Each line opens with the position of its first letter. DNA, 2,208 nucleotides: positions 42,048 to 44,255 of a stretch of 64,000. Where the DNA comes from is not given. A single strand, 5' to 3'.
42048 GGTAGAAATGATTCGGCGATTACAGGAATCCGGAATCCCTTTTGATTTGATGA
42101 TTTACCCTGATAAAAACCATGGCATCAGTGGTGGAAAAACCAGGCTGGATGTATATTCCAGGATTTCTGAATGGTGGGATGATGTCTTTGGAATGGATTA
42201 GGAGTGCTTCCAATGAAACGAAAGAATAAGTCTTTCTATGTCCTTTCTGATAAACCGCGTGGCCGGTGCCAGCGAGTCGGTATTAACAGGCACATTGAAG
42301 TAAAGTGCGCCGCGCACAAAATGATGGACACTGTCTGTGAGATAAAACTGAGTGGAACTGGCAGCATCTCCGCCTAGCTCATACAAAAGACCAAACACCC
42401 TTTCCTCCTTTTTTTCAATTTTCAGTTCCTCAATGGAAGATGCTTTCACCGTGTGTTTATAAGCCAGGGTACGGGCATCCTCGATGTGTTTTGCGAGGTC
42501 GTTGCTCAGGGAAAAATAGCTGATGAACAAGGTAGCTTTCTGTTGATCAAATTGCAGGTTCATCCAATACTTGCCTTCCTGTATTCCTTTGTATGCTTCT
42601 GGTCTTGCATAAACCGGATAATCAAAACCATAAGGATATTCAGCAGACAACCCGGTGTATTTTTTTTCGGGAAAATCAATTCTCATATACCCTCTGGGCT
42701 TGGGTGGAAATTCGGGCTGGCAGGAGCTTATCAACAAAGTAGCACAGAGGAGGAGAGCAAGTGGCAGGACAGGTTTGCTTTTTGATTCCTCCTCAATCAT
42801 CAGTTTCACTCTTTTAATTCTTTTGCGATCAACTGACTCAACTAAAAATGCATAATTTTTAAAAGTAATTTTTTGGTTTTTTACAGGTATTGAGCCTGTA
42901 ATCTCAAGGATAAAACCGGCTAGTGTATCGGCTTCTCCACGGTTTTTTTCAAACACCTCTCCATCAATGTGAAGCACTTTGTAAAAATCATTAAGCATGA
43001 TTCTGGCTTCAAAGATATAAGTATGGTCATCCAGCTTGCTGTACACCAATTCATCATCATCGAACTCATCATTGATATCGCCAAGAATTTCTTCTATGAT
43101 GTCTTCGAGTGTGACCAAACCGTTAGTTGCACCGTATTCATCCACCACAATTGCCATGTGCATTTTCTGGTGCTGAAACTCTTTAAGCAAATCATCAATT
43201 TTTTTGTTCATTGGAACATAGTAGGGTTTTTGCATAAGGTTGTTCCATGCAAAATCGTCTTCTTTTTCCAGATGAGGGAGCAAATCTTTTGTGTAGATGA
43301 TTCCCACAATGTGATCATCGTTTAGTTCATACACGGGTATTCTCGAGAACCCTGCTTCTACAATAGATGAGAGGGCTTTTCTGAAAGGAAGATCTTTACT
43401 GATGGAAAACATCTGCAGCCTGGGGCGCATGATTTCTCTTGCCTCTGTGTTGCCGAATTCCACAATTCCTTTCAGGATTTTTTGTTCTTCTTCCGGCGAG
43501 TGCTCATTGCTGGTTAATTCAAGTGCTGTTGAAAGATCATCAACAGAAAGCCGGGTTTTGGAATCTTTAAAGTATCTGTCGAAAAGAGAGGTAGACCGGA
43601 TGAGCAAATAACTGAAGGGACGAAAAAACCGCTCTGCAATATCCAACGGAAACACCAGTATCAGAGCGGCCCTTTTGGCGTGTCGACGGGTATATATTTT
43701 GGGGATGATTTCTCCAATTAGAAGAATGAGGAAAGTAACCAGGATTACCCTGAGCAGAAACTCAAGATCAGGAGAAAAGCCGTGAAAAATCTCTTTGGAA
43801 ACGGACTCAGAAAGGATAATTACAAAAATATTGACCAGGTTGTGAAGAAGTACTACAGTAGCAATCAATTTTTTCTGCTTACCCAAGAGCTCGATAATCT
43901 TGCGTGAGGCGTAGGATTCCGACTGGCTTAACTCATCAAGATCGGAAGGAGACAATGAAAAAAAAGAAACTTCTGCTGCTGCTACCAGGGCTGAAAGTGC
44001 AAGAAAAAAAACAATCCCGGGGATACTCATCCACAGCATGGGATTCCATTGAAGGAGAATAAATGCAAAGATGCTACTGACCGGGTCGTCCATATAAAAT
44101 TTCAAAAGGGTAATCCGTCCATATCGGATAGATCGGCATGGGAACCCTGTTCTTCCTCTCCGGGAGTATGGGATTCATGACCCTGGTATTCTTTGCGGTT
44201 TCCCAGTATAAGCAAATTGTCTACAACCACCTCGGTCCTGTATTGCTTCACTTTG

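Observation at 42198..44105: gldE and gldD read as a single in-frame ORF (GldE-GldD fusion)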

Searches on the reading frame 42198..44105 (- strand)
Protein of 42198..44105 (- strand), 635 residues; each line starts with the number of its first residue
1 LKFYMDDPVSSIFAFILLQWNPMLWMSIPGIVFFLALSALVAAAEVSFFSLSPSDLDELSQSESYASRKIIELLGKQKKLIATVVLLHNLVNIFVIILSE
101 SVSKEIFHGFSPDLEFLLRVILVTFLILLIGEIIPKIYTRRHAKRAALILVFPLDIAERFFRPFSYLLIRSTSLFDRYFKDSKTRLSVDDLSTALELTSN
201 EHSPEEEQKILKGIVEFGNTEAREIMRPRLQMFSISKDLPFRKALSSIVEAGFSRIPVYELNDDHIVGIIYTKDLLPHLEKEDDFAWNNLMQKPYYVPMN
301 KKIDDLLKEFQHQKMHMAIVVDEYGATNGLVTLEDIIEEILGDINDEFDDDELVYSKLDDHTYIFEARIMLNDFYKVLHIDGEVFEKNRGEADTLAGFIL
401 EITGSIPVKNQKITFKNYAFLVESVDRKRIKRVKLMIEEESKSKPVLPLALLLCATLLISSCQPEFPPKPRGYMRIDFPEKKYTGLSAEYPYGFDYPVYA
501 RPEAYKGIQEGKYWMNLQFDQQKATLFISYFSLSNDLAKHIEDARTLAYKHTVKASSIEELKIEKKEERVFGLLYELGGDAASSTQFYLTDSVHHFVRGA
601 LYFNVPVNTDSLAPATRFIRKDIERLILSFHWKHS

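Call 3: search_protein_families(library=pfam, proteins=[window:42198-44105:-], max_evalue=0.01)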
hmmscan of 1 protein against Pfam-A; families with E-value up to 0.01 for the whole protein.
window:42198-44105:- (635 aa): 4 families
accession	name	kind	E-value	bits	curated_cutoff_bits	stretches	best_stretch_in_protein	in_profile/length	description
PF25593.1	GldD_lipo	-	4.5e-61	206.1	27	1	465-632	3-170/170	Gliding motility lipoprotein GldD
PF01595.25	CNNM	-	2.5e-32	112.4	28.4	1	31-202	3-175/181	Cyclin M transmembrane N-terminal domain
PF03471.22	CorC_HlyC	-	4.8e-17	62.2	27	1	357-436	2-78/81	Transporter associated domain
PF00571.33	CBS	-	2e-16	60.5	24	2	222-279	1-55/57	CBS domain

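Call 4: search_protein_families(library=ncbifam, proteins=[window:42198-44105:-], max_evalue=0.01)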
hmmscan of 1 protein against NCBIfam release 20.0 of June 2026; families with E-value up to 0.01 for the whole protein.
window:42198-44105:- (635 aa): 11 families
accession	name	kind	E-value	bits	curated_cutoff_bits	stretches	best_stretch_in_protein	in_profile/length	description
TIGR03520.1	GldE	subfamily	3.3e-155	517.1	376.05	1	33-437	3-407/408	gliding motility-associated protein GldE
TIGR03512.2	GldD_lipoprot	equivalog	5.9e-63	212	120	1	454-633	2-182/182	gliding motility lipoprotein GldD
NF011675.0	PRK15094.1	equivalog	1.4e-50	172.3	379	1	198-443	45-287/292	CNNM family magnesium/cobalt transport protein CorC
NF008604.1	PRK11573.1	equivalog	4.2e-39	134.6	475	1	31-441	13-422/428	hypothetical protein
NF052568.1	PolamExpPaeASal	equivalog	1.4e-35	122.9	500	1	31-433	8-420/424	polyamine export protein PaeA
TIGR01302.1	IMP_dehydrog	equivalog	2.4e-06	26.7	481.5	1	241-339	99-199/450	IMP dehydrogenase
TIGR00400.1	mgtE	equivalog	3.8e-05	22.6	232.75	1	181-357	93-268/450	magnesium transporter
NF041630.1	CBS_CbpB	equivalog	9.5e-05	22.3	125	1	217-322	6-109/143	cyclic-di-AMP-binding protein CbpB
NF053603.1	HhpR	exception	0.00076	18.7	520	1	255-343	34-120/282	CBS domain-containing high hydrostatic pressure regulator HhpR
NF053863.1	DS11_antiphage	equivalog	0.0045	16.1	260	1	228-339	81-191/305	CBS domain-containing anti-phage protein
NF041552.1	TF_PrdR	equivalog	0.0072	14.7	795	0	221-358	7-143/577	sigma-54 dependent transcriptional regulator PrdR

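Call 5: find_homologous_proteins(query=window:42198-44105:-, max_evalue=1e-20)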
Query window:42198-44105:- (635 aa): 7995 proteins with E <= 1e-20 among 8000 candidates; the best 120 are listed.
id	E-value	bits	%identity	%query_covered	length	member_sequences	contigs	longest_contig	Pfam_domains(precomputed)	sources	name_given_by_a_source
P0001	0.0e+0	1327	94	99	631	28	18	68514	PF01595.26,PF03471.23,PF25593.2,PF00571.34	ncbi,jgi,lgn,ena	jgi:gliding motility-associated lipoprotein GldD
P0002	0.0e+0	1047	75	96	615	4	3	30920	PF01595.26,PF03471.23,PF25593.2,PF00571.34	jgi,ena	-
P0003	2.7e-234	797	57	99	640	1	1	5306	PF01595.26,PF03471.23,PF25593.2,PF00571.34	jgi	jgi:putative hemolysin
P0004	2.8e-231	787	57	99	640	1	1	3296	PF01595.26,PF03471.23,PF25593.2,PF00571.34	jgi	jgi:putative hemolysin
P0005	3.5e-231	787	57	99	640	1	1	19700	PF01595.26,PF03471.23,PF25593.2,PF00571.34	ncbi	ncbi:MAG: gliding motility lipoprotein GldD [Bacteroidota bacterium]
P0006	4.5e-231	787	57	99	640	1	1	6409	PF01595.26,PF03471.23,PF25593.2,PF00571.34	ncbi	ncbi:MAG: gliding motility lipoprotein GldD [Bacteroidota bacterium]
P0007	4.7e-231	787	57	99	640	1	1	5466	PF01595.26,PF03471.23,PF25593.2,PF00571.34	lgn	-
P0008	4.9e-231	787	57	99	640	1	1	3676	PF01595.26,PF03471.23,PF25593.2,PF00571.34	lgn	-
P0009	5.4e-231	787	57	99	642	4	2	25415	PF01595.26,PF03471.23,PF25593.2,PF00571.34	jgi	jgi:putative hemolysin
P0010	5.5e-231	787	57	99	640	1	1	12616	PF01595.26,PF03471.23,PF25593.2,PF00571.34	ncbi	-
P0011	8.3e-231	786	58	93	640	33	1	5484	PF01595.26,PF03471.23,PF25593.2,PF00571.34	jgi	-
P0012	8.7e-231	786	57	99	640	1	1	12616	PF01595.26,PF03471.23,PF25593.2,PF00571.34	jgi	jgi:putative hemolysin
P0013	8.9e-231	786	57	99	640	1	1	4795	PF01595.26,PF03471.23,PF25593.2,PF00571.34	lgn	-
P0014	2.2e-230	785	57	99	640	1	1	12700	PF01595.26,PF03471.23,PF25593.2,PF00571.34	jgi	jgi:putative hemolysin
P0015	5.5e-229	780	58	95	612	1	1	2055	PF01595.26,PF03471.23,PF25593.2,PF00571.34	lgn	-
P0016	3.7e-228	777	58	94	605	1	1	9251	PF01595.26,PF03471.23,PF25593.2,PF00571.34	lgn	-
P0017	3.6e-223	761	55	99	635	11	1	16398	PF01595.26,PF03471.23,PF25593.2,PF00571.34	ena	-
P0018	3.0e-217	741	55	93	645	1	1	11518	PF01595.26,PF03471.23,PF25593.2,PF00571.34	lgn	-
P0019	1.9e-214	732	53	99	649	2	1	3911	PF01595.26,PF03471.23,PF25593.2,PF00571.34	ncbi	-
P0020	1.1e-212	726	53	99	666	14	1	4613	PF01595.26,PF03471.23,PF25593.2,PF00571.34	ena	-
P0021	3.5e-211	721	52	99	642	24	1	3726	PF01595.26,PF03471.23,PF25593.2,PF00571.34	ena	-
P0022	4.0e-210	718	54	99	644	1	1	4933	PF01595.26,PF03471.23,PF25593.2,PF00571.34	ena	-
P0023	1.9e-207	709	53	93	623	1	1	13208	PF01595.26,PF03471.23,PF25593.2,PF00571.34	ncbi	-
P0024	2.5e-207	708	54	94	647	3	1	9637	PF01595.26,PF03471.23,PF25593.2,PF00571.34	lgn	-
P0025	3.5e-207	708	53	94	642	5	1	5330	PF01595.26,PF03471.23,PF25593.2,PF00571.34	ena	-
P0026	1.3e-206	706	51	99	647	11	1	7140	PF01595.26,PF03471.23,PF25593.2,PF00571.34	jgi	-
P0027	2.4e-206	705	52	98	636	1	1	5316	PF01595.26,PF03471.23,PF25593.2,PF00571.34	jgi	jgi:gliding motility-associated lipoprotein GldD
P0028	6.4e-206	704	51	98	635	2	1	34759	PF01595.26,PF03471.23,PF25593.2,PF00571.34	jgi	jgi:putative hemolysin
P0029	7.1e-206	704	51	99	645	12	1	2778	PF01595.26,PF03471.23,PF25593.2,PF00571.34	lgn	-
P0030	1.3e-205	703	50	98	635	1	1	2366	PF01595.26,PF03471.23,PF25593.2,PF00571.34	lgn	-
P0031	2.2e-205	702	50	98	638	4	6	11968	PF01595.26,PF03471.23,PF25593.2,PF00571.34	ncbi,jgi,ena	jgi:putative hemolysin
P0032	2.7e-205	702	50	99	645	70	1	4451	PF01595.26,PF03471.23,PF25593.2,PF00571.34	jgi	jgi:gliding motility-associated lipoprotein GldD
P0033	4.7e-205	701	51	99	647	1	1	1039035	PF01595.26,PF03471.23,PF25593.2,PF00571.34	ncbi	-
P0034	4.8e-205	701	50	99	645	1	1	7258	PF01595.26,PF03471.23,PF25593.2,PF00571.34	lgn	-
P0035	5.3e-205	701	51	98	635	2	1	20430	PF01595.26,PF03471.23,PF25593.2,PF00571.34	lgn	-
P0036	1.0e-204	700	50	99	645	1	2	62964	PF01595.26,PF03471.23,PF25593.2,PF00571.34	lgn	-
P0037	2.0e-204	699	51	98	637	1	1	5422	PF01595.26,PF03471.23,PF25593.2,PF00571.34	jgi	jgi:gliding motility-associated lipoprotein GldD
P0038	3.1e-204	698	51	99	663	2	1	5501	PF01595.26,PF03471.23,PF25593.2,PF00571.34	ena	-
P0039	4.5e-204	698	50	98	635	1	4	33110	PF01595.26,PF03471.23,PF25593.2,PF00571.34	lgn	-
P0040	4.8e-204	698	49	100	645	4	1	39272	PF01595.26,PF03471.23,PF25593.2,PF00571.34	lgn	-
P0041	6.2e-204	697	51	99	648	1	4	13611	PF01595.26,PF03471.23,PF25593.2,PF00571.34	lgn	-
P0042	9.3e-204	697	50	99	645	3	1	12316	PF01595.26,PF03471.23,PF25593.2,PF00571.34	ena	-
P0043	1.5e-203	696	50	99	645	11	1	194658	PF01595.26,PF03471.23,PF25593.2,PF00571.34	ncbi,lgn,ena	-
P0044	3.6e-203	695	51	99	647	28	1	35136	PF01595.26,PF03471.23,PF25593.2,PF00571.34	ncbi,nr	ncbi:MAG: gliding motility lipoprotein GldD [Bacteroidia bacterium]|nr:gliding motility lipoprotein 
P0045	3.6e-203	695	51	98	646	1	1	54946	PF01595.26,PF03471.23,PF25593.2,PF00571.34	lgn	-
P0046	3.6e-202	691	51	99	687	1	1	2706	PF01595.26,PF03471.23,PF25593.2,PF00571.34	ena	-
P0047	4.2e-202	691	49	98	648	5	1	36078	PF01595.26,PF03471.23,PF25593.2,PF00571.34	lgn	-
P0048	4.8e-202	691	50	99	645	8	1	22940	PF01595.26,PF03471.23,PF25593.2,PF00571.34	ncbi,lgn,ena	-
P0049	1.2e-201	690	49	98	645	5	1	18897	PF01595.26,PF03471.23,PF25593.2,PF00571.34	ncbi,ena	-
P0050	2.8e-201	688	51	99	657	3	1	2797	PF01595.26,PF03471.23,PF25593.2,PF00571.34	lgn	-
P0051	1.1e-200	686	49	99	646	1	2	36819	PF01595.26,PF03471.23,PF25593.2,PF00571.34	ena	-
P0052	1.3e-200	686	49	99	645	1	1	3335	PF01595.26,PF03471.23,PF25593.2,PF00571.34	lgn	-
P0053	1.7e-200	686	50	98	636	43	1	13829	PF01595.26,PF03471.23,PF25593.2,PF00571.34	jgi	jgi:gliding motility-associated lipoprotein GldD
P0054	2.0e-200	686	52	93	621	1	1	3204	PF01595.26,PF03471.23,PF25593.2,PF00571.34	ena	-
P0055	1.9e-198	679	50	98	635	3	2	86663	PF01595.26,PF03471.23,PF25593.2,PF00571.34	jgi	jgi:gliding motility-associated lipoprotein GldD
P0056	1.1e-197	677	49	99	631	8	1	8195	PF01595.26,PF03471.23,PF25593.2,PF00571.34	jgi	jgi:gliding motility-associated lipoprotein GldD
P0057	2.5e-197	675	50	99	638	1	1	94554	PF01595.26,PF03471.23,PF25593.2,PF00571.34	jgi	jgi:putative hemolysin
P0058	8.7e-197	674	49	98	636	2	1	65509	PF01595.26,PF03471.23,PF25593.2,PF00571.34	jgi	jgi:gliding motility-associated lipoprotein GldD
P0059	1.2e-196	673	50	99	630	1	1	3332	PF01595.26,PF03471.23,PF25593.2,PF00571.34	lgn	-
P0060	1.7e-196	673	50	97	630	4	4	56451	PF01595.26,PF03471.23,PF25593.2,PF00571.34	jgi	jgi:putative hemolysin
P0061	2.4e-196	672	51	93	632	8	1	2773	PF01595.26,PF03471.23,PF25593.2,PF00571.34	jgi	jgi:gliding motility-associated lipoprotein GldD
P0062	5.4e-196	671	50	99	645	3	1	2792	PF01595.26,PF03471.23,PF25593.2,PF00571.34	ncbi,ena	-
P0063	4.4e-193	661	47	97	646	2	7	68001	PF01595.26,PF03471.23,PF25593.2,PF00571.34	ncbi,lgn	-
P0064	1.5e-185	636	45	99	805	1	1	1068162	PF01595.26,PF03471.23,PF25593.2,PF00571.34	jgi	jgi:putative hemolysin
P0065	6.9e-185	634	48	99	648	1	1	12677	PF01595.26,PF03471.23,PF25593.2,PF00571.34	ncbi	-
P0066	2.0e-184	633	47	93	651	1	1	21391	PF01595.26,PF03471.23,PF25593.2,PF00571.34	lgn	-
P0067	4.2e-183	628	51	86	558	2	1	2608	PF01595.26,PF03471.23,PF25593.2,PF00571.34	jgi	jgi:gliding motility-associated lipoprotein GldD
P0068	2.6e-180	619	47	97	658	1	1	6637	PF01595.26,PF03471.23,PF25593.2,PF00571.34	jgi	-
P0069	3.0e-180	619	45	99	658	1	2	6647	PF01595.26,PF03471.23,PF25593.2,PF00571.34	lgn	-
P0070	6.1e-179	615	47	99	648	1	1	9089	PF01595.26,PF03471.23,PF25593.2,PF00571.34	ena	-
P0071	2.0e-178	613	47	99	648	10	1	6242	PF01595.26,PF03471.23,PF25593.2,PF00571.34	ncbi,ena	-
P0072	4.1e-177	609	46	95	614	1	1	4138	PF01595.26,PF03471.23,PF25593.2,PF00571.34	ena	-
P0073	2.4e-176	606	46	98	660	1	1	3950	PF01595.26,PF03471.23,PF25593.2,PF00571.34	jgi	-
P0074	2.8e-176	606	46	99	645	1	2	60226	PF01595.26,PF03471.23,PF25593.2,PF00571.34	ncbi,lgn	-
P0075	6.6e-176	605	46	99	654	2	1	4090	PF01595.26,PF03471.23,PF25593.2,PF00571.34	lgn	-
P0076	2.2e-175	603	45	93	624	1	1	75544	PF01595.26,PF03471.23,PF25593.2,PF00571.34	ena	-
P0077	2.2e-175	603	46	99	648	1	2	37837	PF01595.26,PF03471.23,PF25593.2,PF00571.34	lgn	-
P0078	5.3e-175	602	44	97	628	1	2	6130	PF01595.26,PF03471.23,PF25593.2,PF00571.34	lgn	-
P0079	1.2e-174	601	47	99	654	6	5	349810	PF01595.26,PF03471.23,PF25593.2,PF00571.34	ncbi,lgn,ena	-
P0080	1.2e-174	600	44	99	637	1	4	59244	PF01595.26,PF03471.23,PF25593.2,PF00571.34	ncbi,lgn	ncbi:MAG: gliding motility lipoprotein GldD [Bacteroidota bacterium]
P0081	1.3e-174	600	57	74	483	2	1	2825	PF03471.23,PF25593.2,PF00571.34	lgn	-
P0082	5.8e-174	598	46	99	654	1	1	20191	PF01595.26,PF03471.23,PF25593.2,PF00571.34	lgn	-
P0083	6.4e-173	595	48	94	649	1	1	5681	PF01595.26,PF03471.23,PF25593.2,PF00571.34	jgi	jgi:gliding motility-associated lipoprotein GldD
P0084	8.3e-173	594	43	99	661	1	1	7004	PF01595.26,PF03471.23,PF25593.2,PF00571.34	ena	-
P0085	4.7e-172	592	45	98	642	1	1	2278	PF01595.26,PF03471.23,PF25593.2,PF00571.34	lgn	-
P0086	1.2e-171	591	46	99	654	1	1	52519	PF01595.26,PF03471.23,PF25593.2,PF00571.34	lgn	-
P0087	2.3e-171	590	46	95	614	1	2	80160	PF01595.26,PF03471.23,PF25593.2,PF00571.34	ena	-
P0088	1.6e-170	587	42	99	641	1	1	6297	PF01595.26,PF03471.23,PF25593.2,PF00571.34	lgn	-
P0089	2.3e-170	586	46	99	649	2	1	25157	PF01595.26,PF03471.23,PF25593.2,PF00571.34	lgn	-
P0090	1.5e-169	584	42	99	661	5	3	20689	PF01595.26,PF03471.23,PF25593.2,PF00571.34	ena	-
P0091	4.7e-169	582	46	92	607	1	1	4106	PF01595.26,PF03471.23,PF25593.2,PF00571.34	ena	-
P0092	5.7e-169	582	45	95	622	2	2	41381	PF01595.26,PF03471.23,PF25593.2,PF00571.34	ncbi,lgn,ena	-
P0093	1.5e-167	577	46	94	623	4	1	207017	PF01595.26,PF03471.23,PF25593.2,PF00571.34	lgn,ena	-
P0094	2.2e-167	576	45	95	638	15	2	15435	PF01595.26,PF03471.23,PF25593.2,PF00571.34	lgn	-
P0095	3.2e-167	576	43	97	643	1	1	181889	PF01595.26,PF03471.23,PF25593.2,PF00571.34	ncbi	-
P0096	6.3e-167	575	45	94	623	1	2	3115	PF01595.26,PF03471.23,PF25593.2,PF00571.34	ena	-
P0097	6.9e-167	575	46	94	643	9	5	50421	PF01595.26,PF03471.23,PF25593.2,PF00571.34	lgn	-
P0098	2.3e-166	573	46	94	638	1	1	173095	PF01595.26,PF03471.23,PF25593.2,PF00571.34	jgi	-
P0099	3.6e-166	572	43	99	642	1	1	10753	PF01595.26,PF03471.23,PF25593.2,PF00571.34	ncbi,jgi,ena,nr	ncbi:MAG TPA: gliding motility-associated protein GldE [Flavobacteriales bacterium]|nr:gliding motil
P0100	3.8e-166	572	44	95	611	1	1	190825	PF01595.26,PF03471.23,PF25593.2,PF00571.34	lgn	-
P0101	4.0e-166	572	44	95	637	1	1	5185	PF01595.26,PF03471.23,PF25593.2,PF00571.34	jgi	-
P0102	5.1e-166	572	62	68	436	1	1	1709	PF01595.26,PF03471.23,PF00571.34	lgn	-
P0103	1.2e-165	571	62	66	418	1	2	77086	PF01595.26,PF03471.23,PF00571.34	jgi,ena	-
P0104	2.0e-165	570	45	97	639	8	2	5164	PF01595.26,PF03471.23,PF25593.2,PF00571.34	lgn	-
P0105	2.5e-165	570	60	70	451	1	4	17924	PF01595.26,PF03471.23,PF00571.34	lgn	-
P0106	2.5e-165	570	45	94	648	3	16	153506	PF01595.26,PF03471.23,PF25593.2,PF00571.34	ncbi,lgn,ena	-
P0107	6.1e-165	568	45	97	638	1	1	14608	PF01595.26,PF03471.23,PF25593.2,PF00571.34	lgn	-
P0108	6.1e-165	568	62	69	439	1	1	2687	PF01595.26,PF03471.23,PF00571.34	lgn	-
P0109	9.2e-165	568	45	94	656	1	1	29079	PF01595.26,PF03471.23,PF25593.2,PF00571.34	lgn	-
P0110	1.8e-164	567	61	68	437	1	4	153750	PF01595.26,PF03471.23,PF00571.34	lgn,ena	-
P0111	3.9e-164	566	60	68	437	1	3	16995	PF01595.26,PF03471.23,PF00571.34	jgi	jgi:gliding motility-associated protein GldE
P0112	5.1e-164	565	44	92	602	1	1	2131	PF01595.26,PF03471.23,PF25593.2,PF00571.34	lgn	-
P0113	6.0e-164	565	43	96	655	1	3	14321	PF01595.26,PF03471.23,PF25593.2,PF00571.34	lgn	-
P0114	8.8e-164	565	60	68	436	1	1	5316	PF01595.26,PF03471.23,PF00571.34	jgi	-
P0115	1.8e-163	564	63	66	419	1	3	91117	PF01595.26,PF03471.23,PF00571.34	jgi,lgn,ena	jgi:putative hemolysin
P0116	3.1e-163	563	61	69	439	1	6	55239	PF01595.26,PF03471.23,PF00571.34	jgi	jgi:gliding motility-associated protein GldE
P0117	3.4e-163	563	44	96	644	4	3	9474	PF01595.26,PF03471.23,PF25593.2,PF00571.34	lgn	-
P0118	3.7e-163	563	61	69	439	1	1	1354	PF01595.26,PF03471.23,PF00571.34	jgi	jgi:gliding motility-associated protein GldE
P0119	5.1e-163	562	42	95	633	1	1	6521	PF01595.26,PF03471.23,PF25593.2,PF00571.34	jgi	jgi:putative hemolysin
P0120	5.8e-163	562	62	68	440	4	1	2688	PF01595.26,PF03471.23,PF00571.34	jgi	jgi:gliding motility-associated protein GldE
